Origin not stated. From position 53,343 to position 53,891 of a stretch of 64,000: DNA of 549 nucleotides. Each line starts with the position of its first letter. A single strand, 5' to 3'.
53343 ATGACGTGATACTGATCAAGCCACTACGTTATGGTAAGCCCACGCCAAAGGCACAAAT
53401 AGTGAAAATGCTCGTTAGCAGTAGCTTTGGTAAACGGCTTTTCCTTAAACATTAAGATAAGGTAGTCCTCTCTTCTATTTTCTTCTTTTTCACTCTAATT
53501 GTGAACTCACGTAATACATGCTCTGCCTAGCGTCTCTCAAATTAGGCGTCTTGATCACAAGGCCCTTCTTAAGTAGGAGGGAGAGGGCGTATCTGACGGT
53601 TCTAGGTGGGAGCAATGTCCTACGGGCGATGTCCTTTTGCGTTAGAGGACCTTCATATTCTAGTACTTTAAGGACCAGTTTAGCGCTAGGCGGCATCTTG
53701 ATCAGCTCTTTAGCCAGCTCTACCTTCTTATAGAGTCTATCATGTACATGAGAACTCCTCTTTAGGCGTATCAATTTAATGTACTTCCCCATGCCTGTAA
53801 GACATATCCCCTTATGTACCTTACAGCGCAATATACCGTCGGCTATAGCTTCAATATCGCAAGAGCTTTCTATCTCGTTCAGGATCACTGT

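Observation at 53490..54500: NAD kinase fused to a C-terminal winged HTH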

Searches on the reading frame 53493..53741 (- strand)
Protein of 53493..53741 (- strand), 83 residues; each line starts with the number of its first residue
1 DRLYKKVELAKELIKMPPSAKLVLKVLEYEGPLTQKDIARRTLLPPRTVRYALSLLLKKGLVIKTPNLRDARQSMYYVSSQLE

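Call 33: find_homologous_proteins(query=window:53493-53741:-, max_evalue=0.001)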
Query seq(83 aa) (83 aa): 21 proteins with E <= 0.001 among 22 candidates.
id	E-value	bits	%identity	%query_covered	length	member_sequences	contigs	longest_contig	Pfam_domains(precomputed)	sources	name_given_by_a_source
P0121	2.3e-28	115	72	94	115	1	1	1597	PF12802.14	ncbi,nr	ncbi:MAG TPA: MarR family transcriptional regulator, partial [Thermoprotei archaeon]|nr:MarR family 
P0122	3.2e-22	96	56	95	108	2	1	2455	PF01047.29,PF13412.13,PF12802.14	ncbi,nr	ncbi:MAG: helix-turn-helix domain-containing protein, partial [Thermoplasmata archaeon]|nr:helix-tur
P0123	3.9e-21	92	65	82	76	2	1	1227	PF01047.29,PF08221.18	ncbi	-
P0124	1.0e-20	91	60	95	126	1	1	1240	PF12802.14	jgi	jgi:NAD+ kinase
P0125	2.3e-19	87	61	90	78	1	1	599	PF12802.14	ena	-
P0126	4.3e-18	83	75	73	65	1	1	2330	PF01047.29,PF12802.14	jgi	-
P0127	7.2e-18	82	69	77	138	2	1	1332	PF12802.14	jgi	jgi:NAD+ kinase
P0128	2.8e-17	80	65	78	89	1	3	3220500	PF01047.29,PF13412.13,PF01978.26,PF12802.14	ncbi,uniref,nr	ncbi:MarR family transcriptional regulator [Halospeciosus flavus]|uniref:MarR family transcriptional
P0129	2.9e-17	80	65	80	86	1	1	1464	PF01047.29,PF13412.13,PF01978.26,PF12802.14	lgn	-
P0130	3.4e-13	67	54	95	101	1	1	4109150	-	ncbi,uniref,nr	ncbi:helix-turn-helix domain-containing protein [Natrinema sp. DC36]|uniref:MarR family transcriptio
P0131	3.7e-13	67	60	81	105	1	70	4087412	-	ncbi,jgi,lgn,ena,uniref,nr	ncbi:MarR family transcriptional regulator [Natrinema sp. CBA1119]|jgi:transcription initiation fact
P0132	6.7e-13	66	58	80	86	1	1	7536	PF13412.13,PF12802.14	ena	-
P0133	7.5e-13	66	57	78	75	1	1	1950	PF01047.29,PF13412.13,PF12802.14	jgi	-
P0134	1.3e-12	65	59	82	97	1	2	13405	-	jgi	jgi:DNA-binding MarR family transcriptional regulator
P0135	1.6e-12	65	58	81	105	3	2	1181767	-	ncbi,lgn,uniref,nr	ncbi:ATP-binding protein [Natrinema salifodinae]|uniref:Winged helix-turn-helix DNA-binding n=1 Tax=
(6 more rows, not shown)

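Call 35: find_encoding_contigs(protein=P0131, flank=6000, max_places=3)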
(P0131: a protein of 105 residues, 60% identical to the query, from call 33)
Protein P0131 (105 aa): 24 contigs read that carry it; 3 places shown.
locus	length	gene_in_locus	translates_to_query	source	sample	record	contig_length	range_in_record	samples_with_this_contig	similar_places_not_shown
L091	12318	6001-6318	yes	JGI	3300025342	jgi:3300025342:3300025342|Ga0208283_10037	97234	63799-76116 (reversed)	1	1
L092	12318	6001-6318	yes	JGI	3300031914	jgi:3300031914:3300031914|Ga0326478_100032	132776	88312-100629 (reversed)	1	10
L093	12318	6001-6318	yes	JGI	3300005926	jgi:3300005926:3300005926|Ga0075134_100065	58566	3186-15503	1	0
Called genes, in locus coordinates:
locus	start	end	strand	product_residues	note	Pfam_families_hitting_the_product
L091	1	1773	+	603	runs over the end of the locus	PF13522:GATase_6, PF13537:GATase_7, PF01380:SIS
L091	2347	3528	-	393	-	PF00483:NTP_transferase, PF12804:NTP_transf_3, PF25084:LbH_EIF2B, PF00132:Hexapep (weak), PF25087:GMPPB_C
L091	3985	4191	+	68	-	PF24444:DUF7563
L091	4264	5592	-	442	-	PF02878:PGM_PMM_I, PF02879:PGM_PMM_II, PF02880:PGM_PMM_III, PF00408:PGM_PMM_IV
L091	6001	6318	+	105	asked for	-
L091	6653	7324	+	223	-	PF03458:Gly_transporter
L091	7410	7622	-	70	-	-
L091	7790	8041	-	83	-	PF18545:HalOD1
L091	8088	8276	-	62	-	-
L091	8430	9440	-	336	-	PF13480:Acetyltransf_6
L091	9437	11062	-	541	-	PF01663:Phosphodiest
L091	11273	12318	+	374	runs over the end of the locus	PF01041:DegT_DnrJ_EryC1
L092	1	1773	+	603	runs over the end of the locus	PF13522:GATase_6, PF13537:GATase_7, PF01380:SIS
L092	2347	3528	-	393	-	PF00483:NTP_transferase, PF12804:NTP_transf_3, PF25084:LbH_EIF2B, PF00132:Hexapep (weak), PF25087:GMPPB_C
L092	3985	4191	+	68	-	PF24444:DUF7563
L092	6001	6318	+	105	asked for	-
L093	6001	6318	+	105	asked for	-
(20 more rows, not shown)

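Call 36: find_encoding_contigs(protein=P0128, flank=6000, max_places=2)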
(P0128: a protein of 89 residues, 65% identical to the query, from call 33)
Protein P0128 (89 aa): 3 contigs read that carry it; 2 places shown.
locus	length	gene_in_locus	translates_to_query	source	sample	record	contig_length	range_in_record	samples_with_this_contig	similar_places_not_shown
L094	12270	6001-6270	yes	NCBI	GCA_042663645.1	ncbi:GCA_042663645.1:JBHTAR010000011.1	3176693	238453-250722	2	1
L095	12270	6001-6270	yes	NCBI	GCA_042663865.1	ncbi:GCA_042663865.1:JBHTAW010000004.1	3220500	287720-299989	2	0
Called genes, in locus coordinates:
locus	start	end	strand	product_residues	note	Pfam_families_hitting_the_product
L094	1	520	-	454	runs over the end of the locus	-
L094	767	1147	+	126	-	PF10025:DUF2267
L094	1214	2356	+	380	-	PF02771:Acyl-CoA_dh_N, PF02770:Acyl-CoA_dh_M, PF00441:Acyl-CoA_dh_1, PF08028:Acyl-CoA_dh_2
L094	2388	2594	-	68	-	-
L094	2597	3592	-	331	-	PF02322:Cyt_bd_oxida_II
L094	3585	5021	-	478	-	PF01654:Cyt_bd_oxida_I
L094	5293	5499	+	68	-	-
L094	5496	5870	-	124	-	PF26490:DUF8159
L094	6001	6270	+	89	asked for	PF01047:MarR (weak), PF12802:MarR_2, PF13412:HTH_24, PF01978:TrmB (weak)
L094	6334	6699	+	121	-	PF01638:HxlR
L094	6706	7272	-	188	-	PF02627:CMD (weak)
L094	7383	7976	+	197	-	-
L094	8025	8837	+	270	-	PF00753:Lactamase_B, PF12706:Lactamase_B_2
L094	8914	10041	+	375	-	PF02163:Peptidase_M50, PF00571:CBS (weak)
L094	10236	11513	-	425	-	PF01385:OrfB_IS605, PF07282:Cas12f1-like_TNB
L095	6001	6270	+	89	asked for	PF01047:MarR (weak), PF12802:MarR_2, PF13412:HTH_24, PF01978:TrmB (weak)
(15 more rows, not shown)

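Call 45: search_protein_representatives(protein=window:53493-53741:-)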
Query: 83 residues. Proteins with E-value up to 0.001 (for the whole library): 983; up to 1e-10: 160; up to 1e-30: 0. The best 150 are listed.
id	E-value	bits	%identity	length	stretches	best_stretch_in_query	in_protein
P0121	7.4e-29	115.2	73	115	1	2-78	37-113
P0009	1.2e-22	95.5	62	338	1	2-80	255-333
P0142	1.8e-22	94.9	56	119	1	1-78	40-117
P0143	6.8e-22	93.1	64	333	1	1-78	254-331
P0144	1.2e-20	89.1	59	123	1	5-82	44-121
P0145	3.8e-20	87.5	65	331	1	1-77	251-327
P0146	4.7e-20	87.3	60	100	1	5-77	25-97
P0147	1.0e-19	86.2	55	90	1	2-78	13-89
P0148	1.2e-19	85.9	58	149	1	1-80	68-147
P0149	3.2e-19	84.6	54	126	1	3-80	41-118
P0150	7.4e-19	83.5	55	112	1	5-80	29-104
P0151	1.2e-18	82.7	49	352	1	5-81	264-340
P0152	1.1e-17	79.7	49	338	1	2-79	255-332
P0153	2.0e-17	78.9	55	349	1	1-78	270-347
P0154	2.2e-17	78.8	55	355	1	8-82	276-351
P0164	3.2e-15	71.9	64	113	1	15-78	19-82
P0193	3.0e-13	65.7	54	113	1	12-78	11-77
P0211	1.1e-12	63.8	54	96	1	13-79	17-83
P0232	3.3e-12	62.4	49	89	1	9-78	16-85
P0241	4.4e-12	62.0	54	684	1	10-78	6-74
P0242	4.4e-12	62.0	54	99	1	13-79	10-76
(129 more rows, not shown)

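Call 48: search_protein_families(library=ncbifam, proteins=[P0131, P0164, P0193, P0128, P0242, P0211, P0232, P0241], max_evalue=0.01)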
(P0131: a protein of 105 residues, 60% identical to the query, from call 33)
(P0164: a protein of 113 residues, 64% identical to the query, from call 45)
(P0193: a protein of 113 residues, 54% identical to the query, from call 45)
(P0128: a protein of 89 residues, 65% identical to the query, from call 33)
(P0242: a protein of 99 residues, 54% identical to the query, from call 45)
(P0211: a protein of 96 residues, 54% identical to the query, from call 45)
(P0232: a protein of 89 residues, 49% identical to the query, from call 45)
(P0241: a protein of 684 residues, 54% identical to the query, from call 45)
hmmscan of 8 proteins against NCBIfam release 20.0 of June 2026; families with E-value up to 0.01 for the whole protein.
P0131 (105 aa): 2 families
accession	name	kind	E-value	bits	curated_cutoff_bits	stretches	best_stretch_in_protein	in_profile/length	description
TIGR02985.1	Sig70_bacteroi1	subfamily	0.00041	20.6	126.4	1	12-78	86-151/162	RNA polymerase sigma-70 factor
TIGR02937.1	sigma70-ECF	superfamily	0.0017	18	42.9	1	6-78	84-154/165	sigma-70 family RNA polymerase sigma factor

P0164 (113 aa): 3 families
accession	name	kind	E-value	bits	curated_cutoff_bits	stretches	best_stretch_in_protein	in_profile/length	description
TIGR01889.1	Staph_reg_Sar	paralog_domain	0.0011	19.2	62.6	1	32-84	39-91/109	staphylococcal accessory regulator family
NF053777.1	Saro0803TransReg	equivalog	0.0041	16.8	200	1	35-88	50-103/140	Saro_0803 family transcriptional regulator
NF050133.1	TransRegFabT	equivalog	0.0077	16.5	200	1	36-81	43-88/138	fatty acid biosynthesis transcriptional regulator FabT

P0193 (113 aa): 2 families
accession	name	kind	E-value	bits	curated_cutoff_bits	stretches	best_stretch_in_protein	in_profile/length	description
TIGR02937.1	sigma70-ECF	superfamily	0.0002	21.1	42.9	1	6-56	109-158/165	sigma-70 family RNA polymerase sigma factor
TIGR02985.1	Sig70_bacteroi1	subfamily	0.00086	19.5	126.4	1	6-52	106-151/162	RNA polymerase sigma-70 factor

P0128 (89 aa): 9 families
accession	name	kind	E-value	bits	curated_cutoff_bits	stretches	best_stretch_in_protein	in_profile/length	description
NF053755.1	MsvR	equivalog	0.00022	21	220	1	13-78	18-82/236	transcriptional factor MsvR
NF033788.1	HTH_metalloreg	subfamily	0.00022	21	55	1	13-73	16-73/77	metalloregulator ArsR/SmtB family transcription factor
NF040939.2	trans_reg_lrs14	equivalog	0.00062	19.8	90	1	13-55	27-69/103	Lrs14 family HTH-type transcriptional regulator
NF041230.1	BagL_FevM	exception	0.00063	19.8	230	1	4-72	36-104/145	MarR family transcriptional regulator BagL/FevM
TIGR02937.1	sigma70-ECF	superfamily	0.00084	19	42.9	1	5-48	117-159/165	sigma-70 family RNA polymerase sigma factor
NF053606.1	Sta1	subfamily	0.0012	18.9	80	1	12-57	24-69/100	Sta1 family transcriptional regulator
TIGR00373.1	TIGR00373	equivalog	0.0019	17.7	149.5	1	10-53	16-59/162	transcription factor E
NF053660.1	ORF80_fam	equivalog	0.0032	17.3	95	1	11-54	5-48/70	ORF80 family leucine zipper DNA-binding protein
NF047392.1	TransRegTrmBHalo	equivalog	0.0057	15.7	500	1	14-53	27-65/349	HTH-type sugar sensing transcriptional regulator TrmB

P0242 (99 aa): 1 family
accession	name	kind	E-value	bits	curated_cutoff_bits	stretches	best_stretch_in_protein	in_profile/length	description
NF041230.1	BagL_FevM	exception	0.0056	16.7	230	1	10-81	35-106/145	MarR family transcriptional regulator BagL/FevM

P0211 (96 aa): 2 families
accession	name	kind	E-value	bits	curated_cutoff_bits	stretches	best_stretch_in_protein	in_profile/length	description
TIGR02985.1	Sig70_bacteroi1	subfamily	8e-06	26.2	126.4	1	2-58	97-152/162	RNA polymerase sigma-70 factor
TIGR01889.1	Staph_reg_Sar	paralog_domain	0.0046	17.3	62.6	1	30-95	37-102/109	staphylococcal accessory regulator family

P0232 (89 aa): 5 families
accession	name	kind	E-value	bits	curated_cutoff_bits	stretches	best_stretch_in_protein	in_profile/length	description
NF053755.1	MsvR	equivalog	0.0015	18.3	220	1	32-86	20-73/236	transcriptional factor MsvR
NF038251.1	AdcR_fam_Zn_TF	equivalog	0.0022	18.2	175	1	34-87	44-97/143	zinc-dependent MarR family transcriptional regulator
NF040939.2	trans_reg_lrs14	equivalog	0.0048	16.9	90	1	28-71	25-68/103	Lrs14 family HTH-type transcriptional regulator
NF047937.1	TransRegNagC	equivalog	0.0062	15.8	650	1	28-72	14-58/399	DNA-binding transcriptional regulator NagC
NF049930.1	TransRegMlc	equivalog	0.0073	15.7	530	1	27-71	18-62/405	sugar metabolism global transcriptional regulator Mlc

P0241 (684 aa): 1 family
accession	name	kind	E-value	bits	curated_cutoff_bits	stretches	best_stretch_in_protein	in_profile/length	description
NF053755.1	MsvR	equivalog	0.0086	15.8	220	0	28-74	26-72/236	transcriptional factor MsvR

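Call 49: search_solved_structures(query=window:53493-53741:-, max_evalue=1, show_alignments=2)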
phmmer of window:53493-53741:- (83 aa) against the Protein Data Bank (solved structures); distinct sequences matched with E-value up to 1: 17.
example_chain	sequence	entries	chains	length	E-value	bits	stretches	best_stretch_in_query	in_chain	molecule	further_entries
2d1h_A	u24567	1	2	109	0.001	22.7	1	20-78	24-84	109aa long hypothetical transcriptional regulator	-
7fby_A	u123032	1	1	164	0.0044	20.7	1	19-68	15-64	Transcriptional regulatory protein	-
9w4v_A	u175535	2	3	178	0.0049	20.6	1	19-68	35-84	Uncharacterized HTH-type transcriptional regulator PH0140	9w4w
4b8x_A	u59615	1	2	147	0.0076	20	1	22-77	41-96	POSSIBLE MARR-TRANSCRIPTIONAL REGULATOR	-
3oop_A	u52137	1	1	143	0.013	19.2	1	17-76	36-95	Lin2960 protein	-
5e1w_A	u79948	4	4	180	0.061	17.1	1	29-69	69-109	Transcriptional regulator, MarR family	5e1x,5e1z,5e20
1s3j_A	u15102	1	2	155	0.11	16.3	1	15-72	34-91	YusO protein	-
1sfx_A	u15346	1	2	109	0.11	16.3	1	10-63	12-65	Conserved hypothetical protein AF2008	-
3tgn_A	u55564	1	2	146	0.11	16.2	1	23-78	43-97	Adc operon repressor AdcR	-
2efq_A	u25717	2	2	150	0.17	15.7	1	23-62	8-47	150aa long hypothetical transcriptional regulator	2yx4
2pmh_A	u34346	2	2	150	0.17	15.6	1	23-62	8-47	150aa long hypothetical transcriptional regulator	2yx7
2e7w_A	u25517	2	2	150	0.17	15.6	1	23-62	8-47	150aa long hypothetical transcriptional regulator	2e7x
2efn_A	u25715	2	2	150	0.18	15.6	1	23-62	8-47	150aa long hypothetical transcriptional regulator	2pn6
2efo_A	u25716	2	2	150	0.18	15.6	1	23-62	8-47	150aa long hypothetical transcriptional regulator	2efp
9sgv_A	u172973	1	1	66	0.45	14.3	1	22-67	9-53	Ap3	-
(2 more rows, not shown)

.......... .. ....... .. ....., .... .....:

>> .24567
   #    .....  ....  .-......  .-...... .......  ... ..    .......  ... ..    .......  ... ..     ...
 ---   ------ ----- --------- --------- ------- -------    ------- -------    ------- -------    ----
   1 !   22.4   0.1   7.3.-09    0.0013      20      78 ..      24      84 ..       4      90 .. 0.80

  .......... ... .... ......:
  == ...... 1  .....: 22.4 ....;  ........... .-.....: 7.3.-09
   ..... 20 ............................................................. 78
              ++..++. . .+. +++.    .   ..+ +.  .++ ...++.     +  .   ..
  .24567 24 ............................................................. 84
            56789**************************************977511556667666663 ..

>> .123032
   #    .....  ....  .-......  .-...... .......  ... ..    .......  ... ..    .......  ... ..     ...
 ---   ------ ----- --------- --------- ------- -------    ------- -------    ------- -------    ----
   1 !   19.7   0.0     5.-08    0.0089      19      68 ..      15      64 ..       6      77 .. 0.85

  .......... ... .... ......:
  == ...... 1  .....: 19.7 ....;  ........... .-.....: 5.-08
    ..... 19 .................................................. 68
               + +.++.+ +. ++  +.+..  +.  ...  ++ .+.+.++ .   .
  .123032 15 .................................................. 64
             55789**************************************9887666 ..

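Call 57: predict_structure(alignment_id=A2)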
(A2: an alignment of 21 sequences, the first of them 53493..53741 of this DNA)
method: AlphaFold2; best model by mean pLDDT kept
length: 83 residues; sequences in the alignment: 21
mean_pLDDT: 90.5   pTM: 0.78
mean pLDDT of the five models: 90.5, 90.1, 89.1, 88.5, 88.2
residues with pLDDT >= 90: 59; 70-90: 18; 50-70: 5; < 50: 1
segments of 3 or more residues with pLDDT < 50: none
pLDDT, mean of each block of 10 residues (from residue 1): 72 91 96 97 98 96 92 91 60
secondary structure, 60 per line:
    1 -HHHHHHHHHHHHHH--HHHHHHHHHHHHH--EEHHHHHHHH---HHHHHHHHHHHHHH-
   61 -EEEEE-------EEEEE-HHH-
elements in order: H2-15 H18-30 H35-42 H46-59 E62-66 E74-78

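Call 60: fold_search(model_id=the predicted structure, library=pdb)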
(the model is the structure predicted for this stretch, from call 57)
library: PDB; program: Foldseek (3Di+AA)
matches with E <= 10: 1899; with E <= 0.001: 65
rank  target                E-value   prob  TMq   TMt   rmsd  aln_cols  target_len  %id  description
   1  4fht_A                1.1e-04  1.00  0.76  0.46   8.4        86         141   23  Crystal Structure of the PcaV transcriptional regulator from Streptomyces coelicolor in complex with its natural ligan (released 2013-04-24)
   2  1s3j_A                1.2e-04  1.00  0.73  0.44  10.9        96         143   22  X-ray crystal structure of YusO protein from Bacillus subtilis (released 2004-04-13)
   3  6pco_C                1.5e-04  1.00  0.74  0.48   7.9        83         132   18  Mechanism for regulation of DNA binding of Bordetella bronchiseptica BpsR by 6-hydroxynicotinic acid (released 2019-11-06)
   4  7el3_B                1.6e-04  1.00  0.75  0.48   3.2        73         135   14  Crystal structure of HpaR-DNA complex from Acinetobacter baumannii (released 2022-01-19)
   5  5jls                  1.6e-04  1.00  0.74  0.47   7.7        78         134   23  Crystal Structure of Adhesin competence repressor (AdcR) from Streptococcus pyogenes (C-terminally His tagged) (released 2017-05-03)
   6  4zzl_B                1.6e-04  1.00  0.74  0.47   3.7        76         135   20  MexR R21W derepressor mutant causing multidrug resistance in P. aeruginosa by mexAB-oprM efflux pump expression (released 2016-07-27)
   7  3g3z_A                1.6e-04  1.00  0.67  0.41  10.8        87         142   24  The structure of NMB1585, a MarR family regulator from Neisseria meningitidis (released 2009-04-14)
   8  3bj6_B                1.8e-04  1.00  0.75  0.42  10.9        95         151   16  Crystal structure of MarR family transcription regulator SP03579 (released 2007-12-18)
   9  3bj6_A                1.8e-04  1.00  0.75  0.42  10.9        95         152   16  Crystal structure of MarR family transcription regulator SP03579 (released 2007-12-18)
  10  3bdd_A                1.9e-04  1.00  0.70  0.44   8.9        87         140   22  CRYSTAL STRUCTURE OF A PUTATIVE MULTIPLE ANTIBIOTIC-RESISTANCE REPRESSOR (SSU05_1136) FROM STREPTOCOCCUS SUIS 89/1591  (released 2007-12-04)
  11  4fht_B                2.1e-04  1.00  0.74  0.45   8.4        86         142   23  Crystal Structure of the PcaV transcriptional regulator from Streptomyces coelicolor in complex with its natural ligan (released 2013-04-24)
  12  4ld5_E                2.1e-04  1.00  0.73  0.46   3.9        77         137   23  Crystal structure of MepR Q18P mutant from multidrug resistant S. aureus clinical isolate (released 2013-09-11)
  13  8ylg_B                2.3e-04  1.00  0.74  0.40   1.2        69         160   22  Crystal structure of Burkholderia thailandensis MftR in complex with operator DNA (released 2024-11-13)
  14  5yi1                  2.3e-04  1.00  0.66  0.43   7.3        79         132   19  Structure of Lactococcus lactis ZitR, C30AH42A mutant in apo form (released 2017-12-06)
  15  8aga                  2.3e-04  1.00  0.67  0.44   9.7        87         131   13  Structure of p-hydroxy benzoic acid ligand bound HosA transcriptional regulator from enteropathogenic Escherichia coli O (released 2023-08-02)
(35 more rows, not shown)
